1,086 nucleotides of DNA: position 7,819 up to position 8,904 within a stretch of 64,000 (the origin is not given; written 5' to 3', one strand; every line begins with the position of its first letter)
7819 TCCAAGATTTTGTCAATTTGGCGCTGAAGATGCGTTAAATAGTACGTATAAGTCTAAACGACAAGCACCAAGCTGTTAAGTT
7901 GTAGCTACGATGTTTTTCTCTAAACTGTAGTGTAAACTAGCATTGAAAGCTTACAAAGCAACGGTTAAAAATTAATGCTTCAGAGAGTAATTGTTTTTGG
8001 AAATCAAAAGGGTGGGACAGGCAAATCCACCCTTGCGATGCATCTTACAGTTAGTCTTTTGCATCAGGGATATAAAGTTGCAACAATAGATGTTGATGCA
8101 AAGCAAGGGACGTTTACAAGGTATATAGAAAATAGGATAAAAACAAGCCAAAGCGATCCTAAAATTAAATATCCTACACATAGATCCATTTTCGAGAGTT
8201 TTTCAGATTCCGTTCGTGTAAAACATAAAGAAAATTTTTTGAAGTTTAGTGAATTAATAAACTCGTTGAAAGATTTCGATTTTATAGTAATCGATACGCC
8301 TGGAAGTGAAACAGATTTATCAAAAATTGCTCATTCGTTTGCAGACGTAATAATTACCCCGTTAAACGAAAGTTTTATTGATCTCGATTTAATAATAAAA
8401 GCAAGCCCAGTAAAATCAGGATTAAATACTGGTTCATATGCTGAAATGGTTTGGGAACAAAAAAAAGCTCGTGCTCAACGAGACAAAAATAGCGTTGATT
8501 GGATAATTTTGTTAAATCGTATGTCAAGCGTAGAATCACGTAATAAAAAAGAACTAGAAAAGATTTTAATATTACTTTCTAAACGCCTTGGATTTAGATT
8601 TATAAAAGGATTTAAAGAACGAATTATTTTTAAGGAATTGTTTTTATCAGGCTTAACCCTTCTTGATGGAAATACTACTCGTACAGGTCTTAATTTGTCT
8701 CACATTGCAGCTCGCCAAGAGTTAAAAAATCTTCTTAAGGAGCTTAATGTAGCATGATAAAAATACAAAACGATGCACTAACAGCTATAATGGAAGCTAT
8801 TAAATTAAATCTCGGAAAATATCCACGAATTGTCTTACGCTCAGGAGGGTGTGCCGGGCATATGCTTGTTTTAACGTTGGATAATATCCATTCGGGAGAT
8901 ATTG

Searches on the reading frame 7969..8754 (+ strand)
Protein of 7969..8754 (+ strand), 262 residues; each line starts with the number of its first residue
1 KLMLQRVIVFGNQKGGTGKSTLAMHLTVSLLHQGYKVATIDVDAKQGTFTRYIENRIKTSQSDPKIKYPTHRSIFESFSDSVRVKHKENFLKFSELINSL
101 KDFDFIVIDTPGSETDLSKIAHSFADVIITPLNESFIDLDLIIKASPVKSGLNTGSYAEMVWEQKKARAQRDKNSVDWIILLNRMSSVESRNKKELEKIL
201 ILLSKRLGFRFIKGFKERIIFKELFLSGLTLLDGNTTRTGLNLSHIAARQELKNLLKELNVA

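Call 44: search_protein_families(library=pfam, proteins=[window:7969-8754:+], max_evalue=0.01)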
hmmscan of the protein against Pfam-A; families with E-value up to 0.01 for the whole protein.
window:7969-8754:+ (262 aa): 11 families
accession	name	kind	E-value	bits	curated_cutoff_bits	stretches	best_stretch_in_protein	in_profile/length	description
PF09140.17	MipZ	-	7.1e-91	304.6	20.7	1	6-261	1-260/262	ATPase MipZ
PF13614.12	AAA_31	-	2.4e-15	57.4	27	2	6-52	2-47/177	AAA domain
PF01656.29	CbiA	-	6.7e-11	42.7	25.4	1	8-128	1-66/125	CobQ/CobB/MinD/ParA nucleotide binding domain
PF10609.15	ParA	-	2.2e-08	34.3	27.1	1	5-87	3-85/246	NUBPL iron-transfer P-loop NTPase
PF16575.11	CLP1_P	-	5.5e-05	23.5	26.6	1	16-50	4-38/188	mRNA cleavage and polyadenylation factor CLP1 P-loop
PF07015.17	VirC1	-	0.00016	21.5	24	1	7-67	3-62/231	VirC1 protein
PF03308.22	MeaB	-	0.00043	19.8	23.1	1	15-47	42-74/273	Methylmalonyl Co-A mutase-associated GTPase MeaB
PF20720.3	nSTAND3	-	0.00084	19.5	27.2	1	7-42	20-52/155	Novel STAND NTPase 3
PF01583.26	APS_kinase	-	0.0052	17.3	21.1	0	13-44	9-40/152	Adenylylsulphate kinase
PF00142.24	Fer4_NifH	-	0.0055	16.7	25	0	7-49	3-43/271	4Fe-4S iron sulfur cluster binding proteins, NifH/frxC family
PF03205.20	MobB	-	0.0091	16.3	26.6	0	14-46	7-39/133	Molybdopterin guanine dinucleotide synthesis protein B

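Call 61: search_solved_structures(query=window:7969-8754:+, max_evalue=1e-10, show_alignments=1)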
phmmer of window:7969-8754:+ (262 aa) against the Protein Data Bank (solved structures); distinct sequences matched with E-value up to 1e-10: 3.
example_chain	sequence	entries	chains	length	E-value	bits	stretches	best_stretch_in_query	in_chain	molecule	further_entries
2xj4_A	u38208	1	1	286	2.8e-57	196.9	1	5-260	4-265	MIPZ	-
2xit_A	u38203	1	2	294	3.1e-57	196.8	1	5-260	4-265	MIPZ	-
2xj9_A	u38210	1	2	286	3.7e-56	193.3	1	5-260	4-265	MIPZ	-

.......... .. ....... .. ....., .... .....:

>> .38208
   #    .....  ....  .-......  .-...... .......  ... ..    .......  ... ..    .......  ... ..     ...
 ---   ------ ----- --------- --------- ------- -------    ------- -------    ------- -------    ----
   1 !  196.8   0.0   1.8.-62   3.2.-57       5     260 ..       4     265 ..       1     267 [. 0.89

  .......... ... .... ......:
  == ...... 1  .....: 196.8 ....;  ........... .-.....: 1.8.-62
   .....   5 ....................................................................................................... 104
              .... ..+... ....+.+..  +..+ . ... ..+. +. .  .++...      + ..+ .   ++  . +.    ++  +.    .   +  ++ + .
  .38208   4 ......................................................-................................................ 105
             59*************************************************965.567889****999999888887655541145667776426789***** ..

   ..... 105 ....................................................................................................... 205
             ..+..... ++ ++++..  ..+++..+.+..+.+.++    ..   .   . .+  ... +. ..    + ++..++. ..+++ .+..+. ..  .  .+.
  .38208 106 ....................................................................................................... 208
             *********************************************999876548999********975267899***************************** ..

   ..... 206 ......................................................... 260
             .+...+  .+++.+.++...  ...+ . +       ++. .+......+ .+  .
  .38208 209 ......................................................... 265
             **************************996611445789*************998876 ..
